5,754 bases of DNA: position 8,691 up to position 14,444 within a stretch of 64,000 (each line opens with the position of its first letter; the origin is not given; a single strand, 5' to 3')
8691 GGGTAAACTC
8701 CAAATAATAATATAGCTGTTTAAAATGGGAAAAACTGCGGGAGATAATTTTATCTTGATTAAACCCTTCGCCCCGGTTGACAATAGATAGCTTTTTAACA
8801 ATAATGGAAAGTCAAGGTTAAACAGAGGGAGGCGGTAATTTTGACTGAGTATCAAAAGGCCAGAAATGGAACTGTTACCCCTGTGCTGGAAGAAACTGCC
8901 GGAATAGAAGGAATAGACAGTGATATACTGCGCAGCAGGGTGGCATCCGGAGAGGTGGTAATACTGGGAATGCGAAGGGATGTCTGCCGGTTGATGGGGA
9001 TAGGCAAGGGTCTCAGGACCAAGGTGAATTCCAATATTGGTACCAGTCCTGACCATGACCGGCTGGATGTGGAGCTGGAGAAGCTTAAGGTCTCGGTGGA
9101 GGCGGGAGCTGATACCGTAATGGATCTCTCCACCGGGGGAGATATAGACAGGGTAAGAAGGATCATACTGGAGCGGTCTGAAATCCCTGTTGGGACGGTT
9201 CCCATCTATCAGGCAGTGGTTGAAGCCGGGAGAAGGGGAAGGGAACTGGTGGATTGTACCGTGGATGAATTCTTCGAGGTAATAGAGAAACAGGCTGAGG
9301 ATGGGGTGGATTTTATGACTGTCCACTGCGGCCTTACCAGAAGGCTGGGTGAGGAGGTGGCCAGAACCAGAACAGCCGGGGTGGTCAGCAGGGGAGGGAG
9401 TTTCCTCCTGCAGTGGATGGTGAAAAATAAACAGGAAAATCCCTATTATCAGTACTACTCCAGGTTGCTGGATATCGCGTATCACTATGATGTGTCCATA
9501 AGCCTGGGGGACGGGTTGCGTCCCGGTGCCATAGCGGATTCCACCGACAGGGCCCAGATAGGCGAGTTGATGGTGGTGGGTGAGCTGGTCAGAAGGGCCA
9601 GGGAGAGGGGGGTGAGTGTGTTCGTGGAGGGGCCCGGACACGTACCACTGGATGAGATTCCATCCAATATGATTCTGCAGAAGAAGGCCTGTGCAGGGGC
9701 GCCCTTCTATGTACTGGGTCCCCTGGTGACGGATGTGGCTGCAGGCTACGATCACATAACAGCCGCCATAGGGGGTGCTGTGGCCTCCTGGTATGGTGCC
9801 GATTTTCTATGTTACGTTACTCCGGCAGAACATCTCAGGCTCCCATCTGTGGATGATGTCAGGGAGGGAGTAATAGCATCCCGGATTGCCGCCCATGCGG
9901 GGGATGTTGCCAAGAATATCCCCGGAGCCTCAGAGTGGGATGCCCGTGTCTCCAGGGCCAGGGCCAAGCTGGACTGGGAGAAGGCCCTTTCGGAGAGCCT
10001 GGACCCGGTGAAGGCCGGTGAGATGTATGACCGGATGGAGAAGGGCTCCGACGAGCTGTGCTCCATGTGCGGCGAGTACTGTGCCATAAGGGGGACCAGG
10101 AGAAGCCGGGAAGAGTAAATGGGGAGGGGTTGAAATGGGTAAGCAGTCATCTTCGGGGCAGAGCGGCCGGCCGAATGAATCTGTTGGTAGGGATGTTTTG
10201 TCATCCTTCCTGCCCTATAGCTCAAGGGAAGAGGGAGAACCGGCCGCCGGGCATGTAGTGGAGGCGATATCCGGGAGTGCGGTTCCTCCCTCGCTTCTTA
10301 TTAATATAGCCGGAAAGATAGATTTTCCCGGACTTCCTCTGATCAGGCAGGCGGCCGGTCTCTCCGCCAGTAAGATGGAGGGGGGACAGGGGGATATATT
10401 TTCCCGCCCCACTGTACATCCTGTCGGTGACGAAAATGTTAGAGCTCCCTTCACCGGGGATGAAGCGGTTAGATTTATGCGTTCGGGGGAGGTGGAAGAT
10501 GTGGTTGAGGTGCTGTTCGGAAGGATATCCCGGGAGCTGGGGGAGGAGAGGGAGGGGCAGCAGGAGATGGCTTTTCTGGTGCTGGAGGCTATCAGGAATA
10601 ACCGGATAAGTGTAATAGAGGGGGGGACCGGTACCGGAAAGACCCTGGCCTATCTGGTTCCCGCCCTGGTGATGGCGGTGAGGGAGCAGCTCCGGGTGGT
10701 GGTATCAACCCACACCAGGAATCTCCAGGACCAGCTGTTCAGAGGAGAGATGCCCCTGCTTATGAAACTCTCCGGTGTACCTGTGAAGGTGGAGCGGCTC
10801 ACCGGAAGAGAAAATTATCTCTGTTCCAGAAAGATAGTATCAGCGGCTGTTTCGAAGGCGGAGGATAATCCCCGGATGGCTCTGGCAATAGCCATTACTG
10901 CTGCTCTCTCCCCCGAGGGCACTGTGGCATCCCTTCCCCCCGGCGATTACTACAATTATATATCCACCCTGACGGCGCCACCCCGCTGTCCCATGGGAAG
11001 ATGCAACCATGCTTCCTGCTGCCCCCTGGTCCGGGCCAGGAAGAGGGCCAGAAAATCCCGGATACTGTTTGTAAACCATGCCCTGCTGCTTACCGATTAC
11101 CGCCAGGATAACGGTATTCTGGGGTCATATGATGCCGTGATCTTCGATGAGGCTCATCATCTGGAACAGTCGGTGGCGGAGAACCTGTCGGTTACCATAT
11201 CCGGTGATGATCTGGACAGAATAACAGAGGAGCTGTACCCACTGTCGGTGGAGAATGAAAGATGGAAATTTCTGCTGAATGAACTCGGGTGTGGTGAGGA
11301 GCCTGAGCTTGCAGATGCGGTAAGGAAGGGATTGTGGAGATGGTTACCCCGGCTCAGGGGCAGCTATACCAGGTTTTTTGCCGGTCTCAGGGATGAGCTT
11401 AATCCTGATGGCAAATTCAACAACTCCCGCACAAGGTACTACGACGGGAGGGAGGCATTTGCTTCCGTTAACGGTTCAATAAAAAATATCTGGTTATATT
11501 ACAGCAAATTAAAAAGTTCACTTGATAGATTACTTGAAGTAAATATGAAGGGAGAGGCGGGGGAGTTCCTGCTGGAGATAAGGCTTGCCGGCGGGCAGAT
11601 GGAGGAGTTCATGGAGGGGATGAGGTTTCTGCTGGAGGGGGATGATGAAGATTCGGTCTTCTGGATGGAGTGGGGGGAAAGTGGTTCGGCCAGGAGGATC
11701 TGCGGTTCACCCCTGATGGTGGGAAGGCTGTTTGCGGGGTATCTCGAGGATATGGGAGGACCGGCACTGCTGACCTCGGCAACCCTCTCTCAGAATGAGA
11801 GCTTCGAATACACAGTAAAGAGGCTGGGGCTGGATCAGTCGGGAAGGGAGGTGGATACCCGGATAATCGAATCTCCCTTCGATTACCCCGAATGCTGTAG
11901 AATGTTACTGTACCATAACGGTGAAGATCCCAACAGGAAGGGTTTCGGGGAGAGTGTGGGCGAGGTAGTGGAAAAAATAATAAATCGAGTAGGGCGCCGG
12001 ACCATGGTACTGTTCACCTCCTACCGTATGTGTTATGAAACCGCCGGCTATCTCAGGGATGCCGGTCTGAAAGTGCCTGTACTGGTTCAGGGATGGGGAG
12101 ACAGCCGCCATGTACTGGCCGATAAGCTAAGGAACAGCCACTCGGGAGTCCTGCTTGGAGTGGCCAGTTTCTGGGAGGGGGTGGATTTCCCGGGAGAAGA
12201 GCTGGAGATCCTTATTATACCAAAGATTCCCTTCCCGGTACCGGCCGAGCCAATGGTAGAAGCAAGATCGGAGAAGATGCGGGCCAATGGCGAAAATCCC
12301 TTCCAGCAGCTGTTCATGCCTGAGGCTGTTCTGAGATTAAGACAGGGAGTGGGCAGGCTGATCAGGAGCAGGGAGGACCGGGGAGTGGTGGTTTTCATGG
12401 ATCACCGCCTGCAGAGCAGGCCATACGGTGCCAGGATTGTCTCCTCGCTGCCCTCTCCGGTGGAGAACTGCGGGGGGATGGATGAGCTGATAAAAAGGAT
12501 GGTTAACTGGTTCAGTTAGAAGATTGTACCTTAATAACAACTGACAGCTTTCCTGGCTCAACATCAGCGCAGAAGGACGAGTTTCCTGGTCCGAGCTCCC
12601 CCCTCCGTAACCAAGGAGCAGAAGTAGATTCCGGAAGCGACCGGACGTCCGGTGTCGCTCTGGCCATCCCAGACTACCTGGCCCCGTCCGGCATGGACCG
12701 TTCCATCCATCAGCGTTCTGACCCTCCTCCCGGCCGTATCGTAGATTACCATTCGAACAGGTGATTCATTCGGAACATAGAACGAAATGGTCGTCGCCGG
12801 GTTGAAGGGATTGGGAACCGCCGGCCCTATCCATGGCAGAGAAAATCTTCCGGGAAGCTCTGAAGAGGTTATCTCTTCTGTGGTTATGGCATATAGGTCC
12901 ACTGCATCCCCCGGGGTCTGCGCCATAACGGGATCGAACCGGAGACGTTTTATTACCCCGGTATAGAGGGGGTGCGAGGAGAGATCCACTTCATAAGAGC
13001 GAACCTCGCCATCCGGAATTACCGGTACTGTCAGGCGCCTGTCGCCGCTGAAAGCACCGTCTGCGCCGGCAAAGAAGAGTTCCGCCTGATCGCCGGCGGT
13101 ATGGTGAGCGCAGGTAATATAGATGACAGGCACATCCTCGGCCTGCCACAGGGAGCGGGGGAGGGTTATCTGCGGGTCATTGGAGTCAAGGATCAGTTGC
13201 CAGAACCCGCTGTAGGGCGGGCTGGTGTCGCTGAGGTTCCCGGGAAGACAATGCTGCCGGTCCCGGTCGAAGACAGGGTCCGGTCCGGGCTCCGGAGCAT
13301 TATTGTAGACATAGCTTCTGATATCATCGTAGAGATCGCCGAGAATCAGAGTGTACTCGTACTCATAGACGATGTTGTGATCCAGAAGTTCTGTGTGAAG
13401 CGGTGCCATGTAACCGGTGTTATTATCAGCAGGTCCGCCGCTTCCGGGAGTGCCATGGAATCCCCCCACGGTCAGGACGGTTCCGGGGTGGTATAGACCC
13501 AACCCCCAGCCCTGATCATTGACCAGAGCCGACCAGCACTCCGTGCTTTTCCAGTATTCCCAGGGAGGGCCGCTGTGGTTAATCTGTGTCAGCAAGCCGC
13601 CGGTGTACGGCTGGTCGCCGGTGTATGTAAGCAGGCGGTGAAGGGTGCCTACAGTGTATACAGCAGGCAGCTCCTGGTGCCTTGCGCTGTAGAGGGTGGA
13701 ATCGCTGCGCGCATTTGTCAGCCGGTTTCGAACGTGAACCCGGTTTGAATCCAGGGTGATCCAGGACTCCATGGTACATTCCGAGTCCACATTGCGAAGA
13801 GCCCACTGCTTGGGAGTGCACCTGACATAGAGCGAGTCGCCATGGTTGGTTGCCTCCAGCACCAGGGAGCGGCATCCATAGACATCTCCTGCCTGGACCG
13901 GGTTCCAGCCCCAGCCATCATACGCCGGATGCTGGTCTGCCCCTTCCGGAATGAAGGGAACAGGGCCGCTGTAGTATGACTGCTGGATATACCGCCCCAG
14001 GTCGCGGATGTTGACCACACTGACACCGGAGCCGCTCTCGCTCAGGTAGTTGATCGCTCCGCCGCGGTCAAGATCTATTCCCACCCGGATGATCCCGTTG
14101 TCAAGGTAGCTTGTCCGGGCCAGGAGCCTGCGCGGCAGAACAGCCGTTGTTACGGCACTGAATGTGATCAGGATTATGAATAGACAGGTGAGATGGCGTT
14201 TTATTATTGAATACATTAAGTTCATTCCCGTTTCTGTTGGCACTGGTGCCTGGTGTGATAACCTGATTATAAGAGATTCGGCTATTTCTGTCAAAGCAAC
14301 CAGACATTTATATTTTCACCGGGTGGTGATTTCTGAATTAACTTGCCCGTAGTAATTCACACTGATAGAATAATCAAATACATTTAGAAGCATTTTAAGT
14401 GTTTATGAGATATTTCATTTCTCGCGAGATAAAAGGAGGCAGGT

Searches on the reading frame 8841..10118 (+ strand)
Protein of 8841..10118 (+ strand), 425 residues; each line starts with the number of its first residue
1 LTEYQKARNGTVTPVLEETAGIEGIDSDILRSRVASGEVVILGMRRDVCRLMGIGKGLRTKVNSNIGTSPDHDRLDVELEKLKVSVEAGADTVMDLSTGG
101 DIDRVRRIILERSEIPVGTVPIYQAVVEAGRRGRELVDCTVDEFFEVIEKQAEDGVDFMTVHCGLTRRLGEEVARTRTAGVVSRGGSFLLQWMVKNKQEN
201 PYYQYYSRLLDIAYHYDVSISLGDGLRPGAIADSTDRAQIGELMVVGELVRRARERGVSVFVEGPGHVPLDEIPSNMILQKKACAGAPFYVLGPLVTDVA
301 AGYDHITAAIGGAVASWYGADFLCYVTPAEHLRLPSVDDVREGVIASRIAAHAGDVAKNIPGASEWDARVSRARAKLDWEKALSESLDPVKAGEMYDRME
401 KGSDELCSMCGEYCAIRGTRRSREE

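Call 30: search_protein_families(library=pfam, proteins=[window:8841-10118:+], max_evalue=0.01)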
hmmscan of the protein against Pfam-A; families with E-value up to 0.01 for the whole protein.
window:8841-10118:+ (425 aa): 1 family
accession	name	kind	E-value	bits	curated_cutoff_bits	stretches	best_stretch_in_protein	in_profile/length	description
PF01964.24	ThiC_Rad_SAM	-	1.1e-183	611.2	25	1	2-418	1-417/420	Radical SAM ThiC family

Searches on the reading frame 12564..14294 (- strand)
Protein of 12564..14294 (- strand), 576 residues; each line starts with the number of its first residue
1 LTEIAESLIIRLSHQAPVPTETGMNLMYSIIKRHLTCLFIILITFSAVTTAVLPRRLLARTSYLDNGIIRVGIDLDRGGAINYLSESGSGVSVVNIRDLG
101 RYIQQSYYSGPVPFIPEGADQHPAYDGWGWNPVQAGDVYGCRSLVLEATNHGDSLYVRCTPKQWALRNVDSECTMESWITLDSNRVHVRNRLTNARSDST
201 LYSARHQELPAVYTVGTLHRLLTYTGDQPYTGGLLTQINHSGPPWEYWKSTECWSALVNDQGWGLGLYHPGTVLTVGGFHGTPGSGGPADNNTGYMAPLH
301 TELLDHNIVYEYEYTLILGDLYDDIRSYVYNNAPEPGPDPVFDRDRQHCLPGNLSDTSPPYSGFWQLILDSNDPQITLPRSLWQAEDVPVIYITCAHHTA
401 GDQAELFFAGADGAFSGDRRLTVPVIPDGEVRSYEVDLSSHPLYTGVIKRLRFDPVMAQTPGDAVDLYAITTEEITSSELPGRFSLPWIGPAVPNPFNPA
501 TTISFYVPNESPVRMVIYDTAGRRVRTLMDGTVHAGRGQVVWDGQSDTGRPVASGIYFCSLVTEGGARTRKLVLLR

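Call 30: search_protein_families(library=pfam, proteins=[window:12564-14294:-], max_evalue=0.01)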
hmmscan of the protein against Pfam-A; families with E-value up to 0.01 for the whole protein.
window:12564-14294:- (576 aa): 2 families
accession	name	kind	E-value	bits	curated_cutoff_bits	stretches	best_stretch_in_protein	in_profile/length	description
PF13860.13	FlgD_ig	-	1.1e-08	35.4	27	1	506-562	17-74/79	FlgD Ig-like domain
PF18962.6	Por_Secre_tail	-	0.0019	18.9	27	1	494-573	3-74/75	Secretion system C-terminal sorting domain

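Call 46: search_protein_families(library=ncbifam, proteins=[window:12564-14294:-], max_evalue=0.00001)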
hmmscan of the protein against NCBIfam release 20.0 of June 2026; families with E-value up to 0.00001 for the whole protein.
window:12564-14294:- (576 aa): 2 families
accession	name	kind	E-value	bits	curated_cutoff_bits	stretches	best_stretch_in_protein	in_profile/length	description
TIGR04183.1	Por_Secre_tail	domain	8.1e-08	32.1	23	1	494-573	3-70/72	T9SS type A sorting domain-containing protein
NF005176.1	PRK06655.1-1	equivalog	8.6e-07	29.1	230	1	508-564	94-150/197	flagellar hook assembly protein FlgD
